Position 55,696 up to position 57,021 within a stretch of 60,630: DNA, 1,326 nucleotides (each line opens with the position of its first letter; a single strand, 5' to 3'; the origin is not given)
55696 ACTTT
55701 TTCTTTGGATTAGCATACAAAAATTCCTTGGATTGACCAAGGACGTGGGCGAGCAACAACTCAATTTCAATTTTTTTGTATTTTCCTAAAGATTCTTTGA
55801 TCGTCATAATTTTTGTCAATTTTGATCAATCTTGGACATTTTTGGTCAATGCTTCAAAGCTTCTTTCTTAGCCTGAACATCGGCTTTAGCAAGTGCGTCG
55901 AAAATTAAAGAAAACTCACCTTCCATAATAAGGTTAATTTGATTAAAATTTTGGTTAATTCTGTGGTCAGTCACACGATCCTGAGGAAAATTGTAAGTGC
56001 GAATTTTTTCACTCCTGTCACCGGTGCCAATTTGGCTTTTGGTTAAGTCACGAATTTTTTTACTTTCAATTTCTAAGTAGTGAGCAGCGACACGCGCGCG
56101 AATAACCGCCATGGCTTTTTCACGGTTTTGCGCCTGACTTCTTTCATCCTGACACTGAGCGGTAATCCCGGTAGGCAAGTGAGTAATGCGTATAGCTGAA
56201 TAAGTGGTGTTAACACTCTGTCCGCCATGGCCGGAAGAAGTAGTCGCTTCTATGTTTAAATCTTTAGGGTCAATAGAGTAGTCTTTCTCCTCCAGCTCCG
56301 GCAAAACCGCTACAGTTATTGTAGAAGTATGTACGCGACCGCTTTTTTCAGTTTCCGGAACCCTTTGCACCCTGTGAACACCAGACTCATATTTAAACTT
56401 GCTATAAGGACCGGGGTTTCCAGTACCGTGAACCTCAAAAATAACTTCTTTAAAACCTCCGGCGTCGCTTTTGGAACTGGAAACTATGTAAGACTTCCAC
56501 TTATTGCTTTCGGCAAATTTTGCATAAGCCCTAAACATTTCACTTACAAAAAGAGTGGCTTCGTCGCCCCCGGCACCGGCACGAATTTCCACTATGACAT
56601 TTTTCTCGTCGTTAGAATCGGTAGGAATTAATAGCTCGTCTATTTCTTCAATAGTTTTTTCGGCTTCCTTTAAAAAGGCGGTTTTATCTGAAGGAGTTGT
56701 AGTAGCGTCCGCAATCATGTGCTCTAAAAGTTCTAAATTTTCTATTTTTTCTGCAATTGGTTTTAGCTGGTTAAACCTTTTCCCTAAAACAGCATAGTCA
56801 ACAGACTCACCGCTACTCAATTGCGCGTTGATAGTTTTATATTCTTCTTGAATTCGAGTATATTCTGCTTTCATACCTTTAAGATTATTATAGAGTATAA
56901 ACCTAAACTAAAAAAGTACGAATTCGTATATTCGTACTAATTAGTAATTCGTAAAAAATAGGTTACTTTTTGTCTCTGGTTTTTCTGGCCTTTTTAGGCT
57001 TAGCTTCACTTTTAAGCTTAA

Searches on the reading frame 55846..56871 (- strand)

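Call 24: search_protein_families(library=pfam, proteins=[window:55846-56871:-], max_evalue=0.001)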
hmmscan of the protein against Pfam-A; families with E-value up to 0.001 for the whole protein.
window:55846-56871:- (341 aa): 2 families
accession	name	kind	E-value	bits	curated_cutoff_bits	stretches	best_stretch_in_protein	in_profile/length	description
PF03462.23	PCRF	-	1.3e-51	175.7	24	1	8-187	2-194/194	PCRF domain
PF00472.26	RF-1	-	2.1e-38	131.3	35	1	195-304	2-116/116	RF-1 domain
